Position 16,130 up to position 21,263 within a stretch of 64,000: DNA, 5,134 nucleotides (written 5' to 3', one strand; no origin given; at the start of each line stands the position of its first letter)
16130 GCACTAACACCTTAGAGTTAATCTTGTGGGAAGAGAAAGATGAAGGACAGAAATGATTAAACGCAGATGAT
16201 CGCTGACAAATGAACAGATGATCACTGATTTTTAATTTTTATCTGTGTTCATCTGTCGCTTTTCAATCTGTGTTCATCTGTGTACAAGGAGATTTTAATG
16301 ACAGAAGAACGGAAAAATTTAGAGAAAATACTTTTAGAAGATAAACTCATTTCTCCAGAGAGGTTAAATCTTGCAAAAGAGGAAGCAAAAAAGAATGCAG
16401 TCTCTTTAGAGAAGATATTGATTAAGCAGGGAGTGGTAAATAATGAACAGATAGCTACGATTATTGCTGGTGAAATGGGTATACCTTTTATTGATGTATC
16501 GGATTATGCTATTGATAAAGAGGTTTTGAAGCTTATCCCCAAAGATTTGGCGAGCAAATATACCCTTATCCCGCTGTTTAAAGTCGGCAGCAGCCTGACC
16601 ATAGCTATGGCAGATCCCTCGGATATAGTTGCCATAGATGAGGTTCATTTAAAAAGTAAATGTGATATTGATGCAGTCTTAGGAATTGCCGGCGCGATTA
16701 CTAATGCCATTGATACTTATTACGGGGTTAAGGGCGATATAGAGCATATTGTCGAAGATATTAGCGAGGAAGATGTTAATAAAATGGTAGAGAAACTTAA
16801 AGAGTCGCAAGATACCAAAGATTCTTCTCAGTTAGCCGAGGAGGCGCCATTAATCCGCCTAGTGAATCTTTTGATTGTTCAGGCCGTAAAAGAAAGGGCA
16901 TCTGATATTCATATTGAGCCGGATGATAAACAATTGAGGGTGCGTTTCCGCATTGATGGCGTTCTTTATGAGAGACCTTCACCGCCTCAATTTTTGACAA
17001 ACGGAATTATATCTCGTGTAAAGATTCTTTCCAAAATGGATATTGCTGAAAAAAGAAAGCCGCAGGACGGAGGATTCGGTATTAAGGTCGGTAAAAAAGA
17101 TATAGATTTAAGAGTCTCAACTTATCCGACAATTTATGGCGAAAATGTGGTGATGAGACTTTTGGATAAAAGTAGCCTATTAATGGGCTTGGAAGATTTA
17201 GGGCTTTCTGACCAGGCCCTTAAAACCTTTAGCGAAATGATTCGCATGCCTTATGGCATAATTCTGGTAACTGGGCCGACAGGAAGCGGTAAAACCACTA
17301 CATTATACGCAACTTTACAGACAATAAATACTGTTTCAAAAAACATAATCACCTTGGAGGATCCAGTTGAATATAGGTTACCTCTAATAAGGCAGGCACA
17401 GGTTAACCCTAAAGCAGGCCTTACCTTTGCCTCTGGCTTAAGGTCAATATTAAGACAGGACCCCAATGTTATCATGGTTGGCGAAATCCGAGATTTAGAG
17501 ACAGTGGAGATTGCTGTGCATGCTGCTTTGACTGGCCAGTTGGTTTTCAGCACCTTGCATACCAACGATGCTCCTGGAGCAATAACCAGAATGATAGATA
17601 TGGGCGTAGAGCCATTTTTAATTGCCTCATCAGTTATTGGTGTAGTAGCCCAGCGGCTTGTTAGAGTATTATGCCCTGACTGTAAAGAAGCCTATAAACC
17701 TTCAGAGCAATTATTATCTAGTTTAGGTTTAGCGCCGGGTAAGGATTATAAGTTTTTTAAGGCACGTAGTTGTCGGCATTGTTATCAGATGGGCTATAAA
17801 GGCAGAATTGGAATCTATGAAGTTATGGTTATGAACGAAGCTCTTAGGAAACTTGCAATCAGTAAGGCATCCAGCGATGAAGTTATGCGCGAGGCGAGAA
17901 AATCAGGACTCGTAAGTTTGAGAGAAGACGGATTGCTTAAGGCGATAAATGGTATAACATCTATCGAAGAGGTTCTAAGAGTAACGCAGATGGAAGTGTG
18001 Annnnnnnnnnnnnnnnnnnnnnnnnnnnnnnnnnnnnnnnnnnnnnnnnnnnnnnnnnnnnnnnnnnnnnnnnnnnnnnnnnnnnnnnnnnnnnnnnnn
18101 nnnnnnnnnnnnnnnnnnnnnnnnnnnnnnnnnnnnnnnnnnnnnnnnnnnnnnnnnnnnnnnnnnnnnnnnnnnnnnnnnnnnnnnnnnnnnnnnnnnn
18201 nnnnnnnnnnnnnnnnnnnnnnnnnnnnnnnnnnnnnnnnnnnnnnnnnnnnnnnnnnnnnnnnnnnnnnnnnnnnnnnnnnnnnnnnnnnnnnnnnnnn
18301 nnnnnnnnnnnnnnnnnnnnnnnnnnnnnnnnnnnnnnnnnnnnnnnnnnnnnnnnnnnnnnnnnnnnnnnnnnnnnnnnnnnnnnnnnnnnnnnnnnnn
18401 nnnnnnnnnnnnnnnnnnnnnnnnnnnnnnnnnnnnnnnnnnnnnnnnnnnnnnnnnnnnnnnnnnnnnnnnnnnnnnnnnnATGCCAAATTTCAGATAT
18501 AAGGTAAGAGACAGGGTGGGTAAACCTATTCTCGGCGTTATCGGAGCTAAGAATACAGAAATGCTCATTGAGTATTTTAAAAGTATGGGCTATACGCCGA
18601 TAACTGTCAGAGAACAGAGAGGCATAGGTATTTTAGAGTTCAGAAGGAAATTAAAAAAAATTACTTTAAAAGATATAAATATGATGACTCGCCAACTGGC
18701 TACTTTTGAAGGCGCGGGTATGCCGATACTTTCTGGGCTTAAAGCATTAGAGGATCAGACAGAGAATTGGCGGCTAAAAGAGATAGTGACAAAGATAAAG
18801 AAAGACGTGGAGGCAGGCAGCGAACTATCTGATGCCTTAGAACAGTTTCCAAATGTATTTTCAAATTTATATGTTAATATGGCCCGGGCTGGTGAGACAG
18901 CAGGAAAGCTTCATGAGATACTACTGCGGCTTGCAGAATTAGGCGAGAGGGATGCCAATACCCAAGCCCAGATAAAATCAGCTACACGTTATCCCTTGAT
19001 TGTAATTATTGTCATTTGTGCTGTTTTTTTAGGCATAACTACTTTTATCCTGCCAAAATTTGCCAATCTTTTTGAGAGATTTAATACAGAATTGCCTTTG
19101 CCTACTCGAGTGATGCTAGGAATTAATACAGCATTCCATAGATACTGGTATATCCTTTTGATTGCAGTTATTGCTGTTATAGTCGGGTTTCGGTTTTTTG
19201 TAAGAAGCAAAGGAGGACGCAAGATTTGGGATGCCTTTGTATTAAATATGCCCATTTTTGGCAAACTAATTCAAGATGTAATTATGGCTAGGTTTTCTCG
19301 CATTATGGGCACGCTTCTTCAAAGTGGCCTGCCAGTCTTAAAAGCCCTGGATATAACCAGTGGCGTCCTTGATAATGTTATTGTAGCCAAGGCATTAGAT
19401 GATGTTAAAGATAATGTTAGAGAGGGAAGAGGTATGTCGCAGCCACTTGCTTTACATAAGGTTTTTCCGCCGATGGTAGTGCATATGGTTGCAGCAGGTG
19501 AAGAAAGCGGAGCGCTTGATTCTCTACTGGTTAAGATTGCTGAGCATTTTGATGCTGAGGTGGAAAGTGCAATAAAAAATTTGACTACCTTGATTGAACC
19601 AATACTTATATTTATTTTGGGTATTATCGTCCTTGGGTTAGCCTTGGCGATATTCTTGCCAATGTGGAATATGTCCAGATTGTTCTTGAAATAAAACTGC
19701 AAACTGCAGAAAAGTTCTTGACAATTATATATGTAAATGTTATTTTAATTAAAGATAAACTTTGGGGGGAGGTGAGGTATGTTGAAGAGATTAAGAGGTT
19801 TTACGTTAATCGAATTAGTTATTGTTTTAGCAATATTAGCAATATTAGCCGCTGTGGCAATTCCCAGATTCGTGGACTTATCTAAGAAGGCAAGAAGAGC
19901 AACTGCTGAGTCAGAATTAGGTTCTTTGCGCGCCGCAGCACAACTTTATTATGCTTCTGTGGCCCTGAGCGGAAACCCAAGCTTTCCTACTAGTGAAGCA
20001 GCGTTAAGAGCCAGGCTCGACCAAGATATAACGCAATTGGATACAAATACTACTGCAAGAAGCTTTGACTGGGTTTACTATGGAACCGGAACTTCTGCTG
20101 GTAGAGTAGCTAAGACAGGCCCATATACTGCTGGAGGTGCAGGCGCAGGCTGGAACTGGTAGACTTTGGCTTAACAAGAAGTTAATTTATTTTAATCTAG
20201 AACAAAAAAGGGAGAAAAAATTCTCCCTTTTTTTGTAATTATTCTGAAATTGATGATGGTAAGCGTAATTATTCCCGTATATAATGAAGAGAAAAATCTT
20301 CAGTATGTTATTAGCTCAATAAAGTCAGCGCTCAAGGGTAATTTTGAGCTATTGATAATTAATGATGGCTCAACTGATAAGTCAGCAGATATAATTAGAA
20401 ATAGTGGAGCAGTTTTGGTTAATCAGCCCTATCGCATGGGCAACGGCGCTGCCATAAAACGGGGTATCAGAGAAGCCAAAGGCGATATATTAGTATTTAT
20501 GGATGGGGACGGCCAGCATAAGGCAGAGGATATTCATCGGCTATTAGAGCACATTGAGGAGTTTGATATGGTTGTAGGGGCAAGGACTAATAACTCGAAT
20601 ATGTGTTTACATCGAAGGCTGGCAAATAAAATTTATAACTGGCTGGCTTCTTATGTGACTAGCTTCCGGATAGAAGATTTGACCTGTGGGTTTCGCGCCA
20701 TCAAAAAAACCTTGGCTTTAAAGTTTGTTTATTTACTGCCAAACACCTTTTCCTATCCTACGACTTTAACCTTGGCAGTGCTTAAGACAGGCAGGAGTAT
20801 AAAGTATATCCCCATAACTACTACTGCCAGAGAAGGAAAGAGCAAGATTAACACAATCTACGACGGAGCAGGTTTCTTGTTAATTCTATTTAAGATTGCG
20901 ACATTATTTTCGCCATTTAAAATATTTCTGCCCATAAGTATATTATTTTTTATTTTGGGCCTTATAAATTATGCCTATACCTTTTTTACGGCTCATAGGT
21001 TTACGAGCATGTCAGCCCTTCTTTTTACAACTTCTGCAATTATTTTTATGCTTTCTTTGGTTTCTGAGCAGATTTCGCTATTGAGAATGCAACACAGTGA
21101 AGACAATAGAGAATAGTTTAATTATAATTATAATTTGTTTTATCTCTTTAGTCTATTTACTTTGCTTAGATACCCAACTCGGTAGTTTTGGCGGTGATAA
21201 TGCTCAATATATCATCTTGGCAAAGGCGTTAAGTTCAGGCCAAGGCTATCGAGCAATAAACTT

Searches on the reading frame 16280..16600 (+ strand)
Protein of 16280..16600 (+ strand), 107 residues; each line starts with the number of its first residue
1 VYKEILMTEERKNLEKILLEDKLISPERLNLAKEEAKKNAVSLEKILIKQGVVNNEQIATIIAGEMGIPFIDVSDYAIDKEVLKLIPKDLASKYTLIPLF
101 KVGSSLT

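Call 55: search_protein_families(library=ncbifam, proteins=[window:16280-16600:+], max_evalue=0.00001)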
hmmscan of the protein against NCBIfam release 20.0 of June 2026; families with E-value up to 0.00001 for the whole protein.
window:16280-16600:+ (107 aa): 4 families
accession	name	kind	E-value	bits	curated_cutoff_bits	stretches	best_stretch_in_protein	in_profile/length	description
TIGR02538.1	type_IV_pilB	equivalog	7.2e-14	51.3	675.65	1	14-106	2-94/564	type IV-A pilus assembly ATPase PilB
NF008411.1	PRK11234.1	equivalog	4.2e-12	45.2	1170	1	8-106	477-575/723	cyclic di-3',5'-guanylate-activated glycosyltransferase NfrB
NF012033.0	PRK15489.1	equivalog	1.1e-09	37.1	537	1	7-99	486-577/703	glycosyl transferase family protein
NF053729.1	c-di-GMP_motif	domain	1.2e-07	31.4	38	1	17-63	5-51/53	cyclic di-GMP-binding domain-containing protein, MshE-related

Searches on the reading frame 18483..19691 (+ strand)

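Call 14: search_protein_families(library=pfam, proteins=[window:18483-19691:+], max_evalue=0.001)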
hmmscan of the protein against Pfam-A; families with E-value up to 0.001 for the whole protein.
window:18483-19691:+ (403 aa): 1 family
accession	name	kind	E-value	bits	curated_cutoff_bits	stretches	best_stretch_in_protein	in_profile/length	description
PF00482.28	T2SSF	-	4.6e-58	195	25.2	2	69-191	2-125/125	Type II secretion system (T2SS), protein F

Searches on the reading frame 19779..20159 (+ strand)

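Call 14: search_protein_families(library=pfam, proteins=[window:19779-20159:+], max_evalue=0.001)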
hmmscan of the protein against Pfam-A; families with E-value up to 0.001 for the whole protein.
window:19779-20159:+ (127 aa): 1 family
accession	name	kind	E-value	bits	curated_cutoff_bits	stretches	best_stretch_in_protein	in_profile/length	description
PF07963.17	N_methyl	-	1.3e-08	34.5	21.2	1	3-28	2-27/27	Prokaryotic N-terminal methylation motif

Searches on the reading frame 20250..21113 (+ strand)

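Call 14: search_protein_families(library=pfam, proteins=[window:20250-21113:+], max_evalue=0.001)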
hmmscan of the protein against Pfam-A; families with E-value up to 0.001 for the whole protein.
window:20250-21113:+ (288 aa): 4 families
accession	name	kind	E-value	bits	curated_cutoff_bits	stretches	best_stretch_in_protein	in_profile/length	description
PF00535.33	Glycos_transf_2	-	3.2e-31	109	23.3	1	5-152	1-160/168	Glycosyl transferase family 2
PF10111.15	Glyco_tranf_2_2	-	7.6e-11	42.4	27.3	1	5-105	1-109/276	Glycosyltransferase like family 2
PF13641.12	Glyco_tranf_2_3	-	2.6e-05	24.8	27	1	4-87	3-96/230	Glycosyltransferase like family 2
PF12804.13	NTP_transf_3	-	0.00067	20.3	27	1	12-132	22-145/160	MobA-like NTP transferase domain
